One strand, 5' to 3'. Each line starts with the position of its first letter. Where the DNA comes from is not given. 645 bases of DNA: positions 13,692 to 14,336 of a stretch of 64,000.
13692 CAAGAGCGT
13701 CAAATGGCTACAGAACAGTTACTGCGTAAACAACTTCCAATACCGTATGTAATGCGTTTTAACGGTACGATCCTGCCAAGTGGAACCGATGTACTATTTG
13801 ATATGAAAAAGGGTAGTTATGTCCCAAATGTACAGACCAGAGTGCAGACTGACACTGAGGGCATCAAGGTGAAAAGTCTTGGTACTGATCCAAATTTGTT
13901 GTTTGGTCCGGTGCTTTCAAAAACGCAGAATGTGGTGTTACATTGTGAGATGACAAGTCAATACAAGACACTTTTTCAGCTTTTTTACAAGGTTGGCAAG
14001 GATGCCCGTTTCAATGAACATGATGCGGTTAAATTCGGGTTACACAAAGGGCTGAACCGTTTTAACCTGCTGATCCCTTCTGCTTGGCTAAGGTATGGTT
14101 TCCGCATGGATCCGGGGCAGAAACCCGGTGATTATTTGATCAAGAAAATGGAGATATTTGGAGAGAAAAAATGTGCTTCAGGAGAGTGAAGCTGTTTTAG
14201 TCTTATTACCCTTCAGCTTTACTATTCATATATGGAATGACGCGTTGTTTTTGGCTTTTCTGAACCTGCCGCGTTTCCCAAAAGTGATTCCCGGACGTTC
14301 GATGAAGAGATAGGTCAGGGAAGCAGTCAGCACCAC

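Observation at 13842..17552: A ~80-110-aa periplasmic module recurs in three otherwise unrelated envelope proteins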

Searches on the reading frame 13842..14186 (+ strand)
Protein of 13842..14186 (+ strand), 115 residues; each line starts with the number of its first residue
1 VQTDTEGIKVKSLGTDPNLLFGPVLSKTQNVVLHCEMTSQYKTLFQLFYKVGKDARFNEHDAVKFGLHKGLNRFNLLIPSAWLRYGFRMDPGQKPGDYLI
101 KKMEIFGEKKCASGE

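Call 10: search_protein_families(library=pfam, proteins=[window:13842-14186:+], max_evalue=1)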
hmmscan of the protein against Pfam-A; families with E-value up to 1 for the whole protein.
window:13842-14186:+ (115 aa): 0 families

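Call 19: search_solved_structures(query=A1, max_evalue=10)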
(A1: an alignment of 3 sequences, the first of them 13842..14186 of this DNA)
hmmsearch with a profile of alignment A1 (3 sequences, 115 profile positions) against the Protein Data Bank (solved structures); distinct sequences matched with E-value up to 10: 1.
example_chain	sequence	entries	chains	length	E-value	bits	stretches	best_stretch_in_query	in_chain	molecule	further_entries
2bq4_A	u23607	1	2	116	0.37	14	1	9-35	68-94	BASIC CYTOCHROME C3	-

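Call 24: predict_structure(alignment_id=A1)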
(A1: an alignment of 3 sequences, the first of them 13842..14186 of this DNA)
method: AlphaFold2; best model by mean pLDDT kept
length: 115 residues; sequences in the alignment: 3
mean_pLDDT: 60.8   pTM: 0.51
mean pLDDT of the five models: 60.8, 60.2, 51.3, 47.6, 37.1
residues with pLDDT >= 90: 0; 70-90: 32; 50-70: 61; < 50: 22
segments of 3 or more residues with pLDDT < 50: 1-7, 15-17, 107-115
pLDDT, mean of each block of 10 residues (from residue 1): 44 52 62 73 66 60 75 76 67 58 50 33
secondary structure, 60 per line:
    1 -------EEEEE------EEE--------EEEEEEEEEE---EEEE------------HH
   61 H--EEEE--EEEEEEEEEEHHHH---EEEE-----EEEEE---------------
elements in order: E8-12 E19-21 E30-39 E43-46 E64-67 E70-79 H80-83 E87-90 E96-100
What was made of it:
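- Tried and rejected: The first AlphaFold2 run, with only three sequences, was poor (pLDDT 60.8, call 24).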

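Call 26: search_protein_representatives(alignment_id=A1)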
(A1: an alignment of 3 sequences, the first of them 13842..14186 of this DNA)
Query: 3 sequences, 115 profile positions. Proteins with E-value up to 0.001 (for the whole library): 826; up to 1e-10: 110; up to 1e-30: 2. The best 150 are listed.
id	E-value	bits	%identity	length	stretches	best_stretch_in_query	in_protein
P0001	3.2e-34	133.5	-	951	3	5-106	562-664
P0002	1.1e-32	128.6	-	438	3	7-103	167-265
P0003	1.2e-30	121.9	-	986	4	7-104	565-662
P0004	3.0e-30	120.7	-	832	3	7-105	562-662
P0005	3.4e-28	114.1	-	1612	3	6-104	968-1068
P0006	1.1e-26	109.2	-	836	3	6-105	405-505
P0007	2.6e-25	104.8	-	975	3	3-109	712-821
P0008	2.0e-24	101.9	-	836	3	6-106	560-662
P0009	3.3e-23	98.0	-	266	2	8-107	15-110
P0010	3.5e-23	97.9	-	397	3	4-104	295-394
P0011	4.5e-23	97.6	-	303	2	5-106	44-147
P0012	1.8e-22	95.7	-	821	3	7-105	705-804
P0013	1.5e-21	92.6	-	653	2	3-106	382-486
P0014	2.3e-20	88.9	-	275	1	4-103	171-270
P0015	5.9e-20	87.5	-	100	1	11-107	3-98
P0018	5.6e-19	84.4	-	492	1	5-106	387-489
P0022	5.7e-18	81.1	-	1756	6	25-108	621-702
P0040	5.0e-15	71.7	-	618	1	9-106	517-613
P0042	5.9e-15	71.4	-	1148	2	12-107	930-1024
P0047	1.3e-14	70.4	-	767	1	6-107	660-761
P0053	5.8e-14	68.2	-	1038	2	6-108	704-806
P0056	7.3e-14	67.9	-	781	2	18-105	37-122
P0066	3.3e-13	65.8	-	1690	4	9-105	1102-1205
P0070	5.6e-13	65.1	-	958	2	4-107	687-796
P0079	3.0e-12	62.7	-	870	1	9-107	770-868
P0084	5.6e-12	61.8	-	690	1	8-107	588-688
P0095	2.6e-11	59.7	-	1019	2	10-106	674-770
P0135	6.8e-10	55.1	-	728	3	34-107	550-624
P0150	1.7e-09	53.9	-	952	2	8-104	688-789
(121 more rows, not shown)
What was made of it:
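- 826 representatives at E<=1e-3 and 110 at E<=1e-10 (call 26).
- Tried and rejected: The exhaustive HMMER search was what revealed the family (call 26).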

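Call 30: search_protein_families(library=pfam, alignment_id=A2, max_evalue=0.001)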
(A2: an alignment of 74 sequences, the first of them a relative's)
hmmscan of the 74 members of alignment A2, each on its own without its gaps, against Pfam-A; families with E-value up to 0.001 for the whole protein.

A. member 1, P0001 (951 aa): 1 family
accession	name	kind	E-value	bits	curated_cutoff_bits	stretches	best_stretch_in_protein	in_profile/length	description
PF16822.11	ALGX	-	5.3e-07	30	26.5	1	98-233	2-133/268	SGNH hydrolase-like domain, acetyltransferase AlgX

B. families by the number of members that match (of 74 scanned): 29 families (the first 25 are shown)
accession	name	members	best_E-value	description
PF16822.11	ALGX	23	1.6e-27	SGNH hydrolase-like domain, acetyltransferase AlgX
PF14286.12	DHHW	7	7.5e-10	DHHW protein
PF00535.33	Glycos_transf_2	4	1.9e-30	Glycosyl transferase family 2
PF00534.26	Glycos_transf_1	4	5e-21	Glycosyl transferases group 1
PF13692.12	Glyco_trans_1_4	4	1.5e-18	Glycosyl transferases group 1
PF10111.15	Glyco_tranf_2_2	4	2.1e-12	Glycosyltransferase like family 2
PF13641.12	Glyco_tranf_2_3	4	6.4e-12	Glycosyltransferase like family 2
PF20706.3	GT4-conflict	4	8.3e-12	Family 4 Glycosyltransferase in conflict systems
PF00884.28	Sulfatase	3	9.6e-18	Sulfatase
PF09586.16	YfhO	2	3.1e-75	Bacterial membrane protein YfhO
PF14264.12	Glucos_trans_II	2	1.2e-26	Glucosyl transferase GtrII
PF02585.22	PIG-L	2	1.7e-15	GlcNAc-PI de-N-acetylase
PF13439.12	Glyco_transf_4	2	2.6e-10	Glycosyltransferase Family 4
PF13579.12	Glyco_trans_4_4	2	4.2e-09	Glycosyl transferase 4-like domain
PF13632.12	Glyco_trans_2_3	2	1.2e-06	Glycosyl transferase family group 2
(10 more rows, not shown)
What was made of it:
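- AlgX-type SGNH in 23 of 74, DHHW in 7, GT2/GT4 in 4, sulfatase-like in 3, YfhO in 2, GtrII in 2, PIG-L in 2 (call 30).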

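Call 33: find_homologous_proteins(query=A3, max_evalue=0.00001)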
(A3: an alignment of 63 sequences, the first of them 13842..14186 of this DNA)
Query A3 (63 sequences) (115 aa, profile of the alignment): 1 proteins with E <= 0.00001 among 257 candidates.
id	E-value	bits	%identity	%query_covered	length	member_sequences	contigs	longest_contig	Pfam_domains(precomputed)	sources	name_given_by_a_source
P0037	1.7e-25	107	31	79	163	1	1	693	-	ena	-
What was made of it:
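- Tried and rejected: With the 63-sequence alignment it found only one protein (call 33).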

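Call 34: search_solved_structures(query=A3, max_evalue=10, show_alignments=2)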
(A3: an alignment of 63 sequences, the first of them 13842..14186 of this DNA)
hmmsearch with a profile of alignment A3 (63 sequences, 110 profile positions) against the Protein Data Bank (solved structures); distinct sequences matched with E-value up to 10: 1.
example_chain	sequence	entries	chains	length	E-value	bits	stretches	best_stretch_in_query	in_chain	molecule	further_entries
4jx0_A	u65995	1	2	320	0.27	14.1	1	72-107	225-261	hypothetical protein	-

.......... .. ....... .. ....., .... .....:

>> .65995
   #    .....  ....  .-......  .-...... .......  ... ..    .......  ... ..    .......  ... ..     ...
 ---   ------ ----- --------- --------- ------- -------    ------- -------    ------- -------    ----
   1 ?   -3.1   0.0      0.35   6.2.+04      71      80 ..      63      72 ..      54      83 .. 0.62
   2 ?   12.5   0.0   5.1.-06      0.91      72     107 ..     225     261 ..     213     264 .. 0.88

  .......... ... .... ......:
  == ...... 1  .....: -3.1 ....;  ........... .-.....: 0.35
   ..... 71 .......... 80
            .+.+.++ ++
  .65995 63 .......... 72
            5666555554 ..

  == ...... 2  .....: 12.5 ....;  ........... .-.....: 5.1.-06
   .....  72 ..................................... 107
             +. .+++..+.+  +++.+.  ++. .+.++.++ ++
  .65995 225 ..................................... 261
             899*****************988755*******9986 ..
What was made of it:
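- PDB sequence searches give nothing significant (calls 19, 34).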

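Call 45: predict_structure(alignment_id=A3)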
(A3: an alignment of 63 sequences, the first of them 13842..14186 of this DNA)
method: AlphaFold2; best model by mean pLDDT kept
length: 115 residues; sequences in the alignment: 63
mean_pLDDT: 94.3   pTM: 0.83
mean pLDDT of the five models: 94.3, 94.3, 94.1, 94.1, 93.2
residues with pLDDT >= 90: 100; 70-90: 12; 50-70: 3; < 50: 0
segments of 3 or more residues with pLDDT < 50: none
pLDDT, mean of each block of 10 residues (from residue 1): 93 83 96 98 97 97 98 98 97 96 94 76
secondary structure, 60 per line:
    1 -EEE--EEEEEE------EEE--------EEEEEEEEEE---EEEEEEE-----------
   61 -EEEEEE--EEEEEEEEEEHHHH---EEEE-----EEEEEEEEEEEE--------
elements in order: E2-4 E7-12 E19-21 E30-39 E43-49 E62-67 E70-79 H80-83 E87-90 E96-107
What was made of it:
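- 13845..14165 (+): Module copy 1: C-terminal domain of protein A (aa 386-492), in the linear strand order. AlphaFold2 model of this segment is a beta-sandwich with pLDDT 94.3 (call 45).
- On The module family defined here (profile A3; no public name found): The A module modelled with the family alignment gives pLDDT 94.3 and pTM 0.83, with nine strands (call 45).
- Fold: AlphaFold2 with the 63-sequence alignment gives pLDDT 94.3 and pTM 0.83, all-beta (call 45). By simple alternation of the predicted strands (call 45), the loops carrying G-x-DP, S-P-x-x-T, K-G-x-N and R-x-DPG all fall at the same end of the sandwich; this is inference only.
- Tried and rejected: It was superseded by the run with the deeper alignment (call 45).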

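Call 48: fold_search(model_id=the predicted structure, library=pdb)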
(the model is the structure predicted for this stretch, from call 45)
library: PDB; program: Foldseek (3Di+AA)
matches with E <= 10: 1515; with E <= 0.001: 0
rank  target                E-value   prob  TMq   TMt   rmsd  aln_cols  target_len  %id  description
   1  4mgs                  1.7e-03  1.00  0.57  0.48   7.3       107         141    8  BiXyn10A CBM1 APO (released 2014-08-20)
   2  4qpw_A                2.4e-03  1.00  0.57  0.47   7.4       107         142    7  BiXyn10A CBM1 with Xylohexaose Bound (released 2014-08-13)
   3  3nru_E                4.2e-03  1.00  0.44  0.33   4.8       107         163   17  Ligand binding domain of EPHA7 (released 2010-12-08)
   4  2zez_C                5.8e-03  1.00  0.51  0.43   5.3       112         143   11  Family 16 Carbohydrate Binding Module-2 (released 2008-03-25)
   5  2zez_B                6.1e-03  1.00  0.53  0.45   4.9       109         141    6  Family 16 Carbohydrate Binding Module-2 (released 2008-03-25)
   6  3nru_K                6.1e-03  1.00  0.46  0.36   4.2       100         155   18  Ligand binding domain of EPHA7 (released 2010-12-08)
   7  3nru_I                6.8e-03  1.00  0.45  0.35   4.3       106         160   17  Ligand binding domain of EPHA7 (released 2010-12-08)
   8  2wo3_A                6.8e-03  1.00  0.47  0.34  11.1       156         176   13  Crystal Structure of the EphA4-ephrinA2 complex (released 2009-10-27)
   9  3oea_A                8.4e-03  1.00  0.53  0.44   4.5       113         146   10  Crystal structure of the Q121E mutants of C.polysaccharolyticus CBM16-1 bound to cellopentaose (released 2010-08-25)
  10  2zey_B                8.4e-03  1.00  0.49  0.41   4.9       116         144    9  Family 16 carbohydrate binding module (released 2008-03-04)
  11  2zex_B                8.4e-03  1.00  0.47  0.40   5.4       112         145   11  Family 16 carbohydrate binding module (released 2008-03-04)
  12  4d8m                  8.9e-03  1.00  0.43  0.11   5.9       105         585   10  Crystal structure of Bacillus thuringiensis Cry5B nematocidal toxin (released 2012-12-19)
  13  2zew_B                8.9e-03  0.99  0.43  0.36   5.7       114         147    9  Family 16 Cabohydrate Binding Domain Module 1 (released 2008-03-04)
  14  5w6h_A                9.4e-03  1.00  0.56  0.11   3.6        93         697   11  Crystal structure of Bacteriophage CBA120 tailspike protein 4 enzymatically active domain (TSP4dN, orf213) (released 2018-10-24)
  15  1gu3_A                9.4e-03  1.00  0.59  0.49   4.4       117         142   11  CBM4 structure and function (released 2002-09-26)
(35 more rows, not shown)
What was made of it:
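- On Jelly-roll CBMs (CBM4/9/16/22/6): These are the top Foldseek hits, but with E 1.7e-3 to 2e-2, TM 0.43-0.59 and rmsd 4-7 Å (call 48).
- Jelly-rolls such as the Eph ligand-binding domain, which bind proteins, appear among the Foldseek hits (call 48).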

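Call 55: find_encoding_contigs(protein=P0084, flank=10000, max_places=4)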
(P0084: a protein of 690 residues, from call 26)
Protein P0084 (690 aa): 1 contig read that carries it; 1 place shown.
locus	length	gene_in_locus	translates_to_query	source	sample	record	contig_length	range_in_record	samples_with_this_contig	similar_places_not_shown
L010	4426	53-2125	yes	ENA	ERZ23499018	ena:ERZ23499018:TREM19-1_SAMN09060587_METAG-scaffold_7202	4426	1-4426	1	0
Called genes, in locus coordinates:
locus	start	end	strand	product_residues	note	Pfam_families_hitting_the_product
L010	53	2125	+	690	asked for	-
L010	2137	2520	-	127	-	PF04138:GtrA_DPMS_TM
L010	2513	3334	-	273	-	PF04794:YdjC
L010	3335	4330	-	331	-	PF00535:Glycos_transf_2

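Call 56: list_cluster_members(proteins=[P0001, P0005, P0018, P0022, P0056, P0084, P0040, P0047, P0079, P0002])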
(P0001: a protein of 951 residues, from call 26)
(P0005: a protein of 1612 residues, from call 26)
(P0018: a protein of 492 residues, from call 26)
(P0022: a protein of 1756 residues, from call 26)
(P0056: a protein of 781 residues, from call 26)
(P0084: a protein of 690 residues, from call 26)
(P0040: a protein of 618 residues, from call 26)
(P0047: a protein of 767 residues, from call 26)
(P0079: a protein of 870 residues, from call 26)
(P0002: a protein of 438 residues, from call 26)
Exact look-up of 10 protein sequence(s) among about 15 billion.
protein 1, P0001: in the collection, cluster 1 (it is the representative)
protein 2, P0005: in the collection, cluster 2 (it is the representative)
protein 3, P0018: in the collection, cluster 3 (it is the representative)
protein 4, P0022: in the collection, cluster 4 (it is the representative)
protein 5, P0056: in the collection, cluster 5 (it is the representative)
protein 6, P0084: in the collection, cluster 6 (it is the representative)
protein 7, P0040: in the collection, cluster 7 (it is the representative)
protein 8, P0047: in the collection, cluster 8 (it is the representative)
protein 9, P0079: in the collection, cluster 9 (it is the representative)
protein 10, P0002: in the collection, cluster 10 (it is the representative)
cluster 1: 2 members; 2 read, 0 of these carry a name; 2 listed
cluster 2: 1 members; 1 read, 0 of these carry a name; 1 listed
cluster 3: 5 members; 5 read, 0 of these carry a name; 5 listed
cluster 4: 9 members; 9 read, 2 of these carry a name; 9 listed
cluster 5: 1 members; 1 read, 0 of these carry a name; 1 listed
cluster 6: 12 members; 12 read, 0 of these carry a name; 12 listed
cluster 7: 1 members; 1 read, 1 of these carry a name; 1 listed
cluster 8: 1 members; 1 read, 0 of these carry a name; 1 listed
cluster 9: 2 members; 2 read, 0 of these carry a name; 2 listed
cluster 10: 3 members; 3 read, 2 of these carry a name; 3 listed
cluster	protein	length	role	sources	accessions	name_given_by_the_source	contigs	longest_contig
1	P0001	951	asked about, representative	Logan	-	-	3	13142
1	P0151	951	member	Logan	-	-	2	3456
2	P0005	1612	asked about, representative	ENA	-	-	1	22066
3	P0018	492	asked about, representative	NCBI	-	-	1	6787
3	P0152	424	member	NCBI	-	-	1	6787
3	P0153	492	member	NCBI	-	-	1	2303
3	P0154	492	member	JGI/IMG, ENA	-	-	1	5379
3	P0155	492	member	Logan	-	-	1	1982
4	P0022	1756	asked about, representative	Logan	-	-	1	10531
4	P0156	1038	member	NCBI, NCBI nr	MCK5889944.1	MAG: hypothetical protein KAG19_08375, partial [Methylococcales bacterium] | hypothetical protein [Methylococcales bacterium]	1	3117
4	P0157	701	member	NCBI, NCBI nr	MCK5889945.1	MAG: hypothetical protein KAG19_08380, partial [Methylococcales bacterium] | hypothetical protein [Methylococcales bacterium]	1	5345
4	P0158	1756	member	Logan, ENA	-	-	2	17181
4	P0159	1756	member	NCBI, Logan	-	-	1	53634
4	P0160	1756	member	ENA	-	-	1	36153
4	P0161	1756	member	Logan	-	-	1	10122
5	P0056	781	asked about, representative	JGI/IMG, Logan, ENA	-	-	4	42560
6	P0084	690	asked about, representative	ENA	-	-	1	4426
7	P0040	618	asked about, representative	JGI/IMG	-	LmbE family N-acetylglucosaminyl deacetylase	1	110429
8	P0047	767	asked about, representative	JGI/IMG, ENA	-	-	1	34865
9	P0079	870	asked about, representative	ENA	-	-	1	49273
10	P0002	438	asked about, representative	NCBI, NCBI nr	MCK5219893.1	hypothetical protein KAR10_10225, partial [bacterium] | hypothetical protein [bacterium]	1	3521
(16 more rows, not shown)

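Call 72: search_protein_families(library=pfam, alignment_id=A3, max_evalue=1)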
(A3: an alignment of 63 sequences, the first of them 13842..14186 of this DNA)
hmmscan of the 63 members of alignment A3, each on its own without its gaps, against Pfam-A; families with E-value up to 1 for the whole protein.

A. member 1, window:13842-14186:+ (115 aa): 0 families

B. families by the number of members that match (of 63 scanned): 28 families (the first 25 are shown)
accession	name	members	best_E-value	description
PF05833.16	NFACT_N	1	0.0061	NFACT N-terminal and middle domains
PF22871.2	AimR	1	0.0079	AimR transcriptional regulator-like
PF12387.13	Peptidase_C74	1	0.04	Pestivirus NS2 peptidase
PF11453.13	DUF2950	1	0.043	Protein of unknown function (DUF2950)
PF22914.2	Fibulin_C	1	0.05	Fibulin C-terminal Ig-like domain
PF23265.1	Ig-like_KY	1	0.051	KY-like, immunoglobulin-like domain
PF07495.19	Y_Y_Y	1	0.054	Y_Y_Y domain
PF22479.2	Pam3_gp18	1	0.058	Cyanophage baseplate Pam3 plug gp18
PF24084.1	DUF7369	1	0.063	Domain of unknown function (DUF7369)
PF01274.28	MS_TIM-barrel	1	0.065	Malate synthase, TIM barrel domain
PF24798.1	Ig-CFAP74_4th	1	0.066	CFAP74 forth Ig-like domain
PF25830.1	Ig_NFAM1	1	0.075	NFAM1 immunoglobin domain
PF04151.21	PPC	1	0.078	Bacterial pre-peptidase C-terminal domain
PF12708.12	Pect-lyase_RHGA_epim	1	0.083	Rhamnogalacturonase A/epimerase, pectate lyase-like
PF21082.3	MS_channel_3rd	1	0.086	Mechanosensitive ion channel MscS, C-terminal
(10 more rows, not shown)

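Call 81: fold_search(model_id=the predicted structure, library=viral)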
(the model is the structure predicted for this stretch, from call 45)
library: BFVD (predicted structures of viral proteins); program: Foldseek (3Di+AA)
matches with E <= 10: 1815; with E <= 0.001: 1
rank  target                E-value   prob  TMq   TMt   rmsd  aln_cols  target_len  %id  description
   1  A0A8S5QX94            1.0e-03  1.00  0.61  0.20   3.7       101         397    4  Uncharacterized protein [Siphoviridae sp. ctoWO12]
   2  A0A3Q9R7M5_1          1.7e-03  1.00  0.47  0.10   5.4       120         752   12  Receptor binding protein [Bacillus phage pW4]
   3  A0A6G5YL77            1.9e-03  1.00  0.55  0.14   3.7        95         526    8  (no name in the UniProt tables at hand)
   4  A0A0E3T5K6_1          1.9e-03  1.00  0.50  0.08   7.6       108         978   10  Tail fiber [Bacillus phage Stills]
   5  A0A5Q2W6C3            1.9e-03  1.00  0.47  0.07   5.9       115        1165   11  (no name in the UniProt tables at hand)
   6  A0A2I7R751            2.0e-03  1.00  0.55  0.10   4.3       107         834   12  (no name in the UniProt tables at hand)
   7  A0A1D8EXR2            2.1e-03  1.00  0.49  0.11   4.7       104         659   14  Lipase [Mycobacterium phage Kersh]
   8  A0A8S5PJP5            2.9e-03  1.00  0.45  0.08   4.8        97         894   12  BppU domain protein (Fragment) [Siphoviridae sp. ctRcp9]
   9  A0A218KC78            4.1e-03  1.00  0.42  0.11   7.3       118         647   12  CBM-cenC domain-containing protein [Bacillus phage PBC2]
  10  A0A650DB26            4.1e-03  1.00  0.40  0.13   7.7       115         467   12  (no name in the UniProt tables at hand)
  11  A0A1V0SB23            4.5e-03  1.00  0.52  0.17   4.8        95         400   14  Uncharacterized protein [Catovirus CTV1]
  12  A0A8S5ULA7            4.5e-03  1.00  0.49  0.32   4.7        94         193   10  Hyaluronate lyase [Siphoviridae sp. ctICF6]
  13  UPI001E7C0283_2       4.8e-03  1.00  0.44  0.07   5.1       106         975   12  (no name look-up for this kind of identifier)
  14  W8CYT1                5.3e-03  1.00  0.51  0.08   3.8        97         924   14  (no name in the UniProt tables at hand)
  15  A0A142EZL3            5.6e-03  1.00  0.54  0.06   4.1       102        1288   10  (no name in the UniProt tables at hand)
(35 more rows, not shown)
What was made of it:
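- Closest known: Jelly-roll CBM families 4, 9, 16 and 22. Same: These are the best structural neighbours of the predicted fold (TM 0.5-0.59, calls 48, 81).
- The best Foldseek hits are jelly-roll CBMs (BiXyn10A CBM1, CBM16, CBM4, CBM6), a CE2 esterase jelly-roll and phage receptor-binding CenC-like modules (calls 48, 81).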
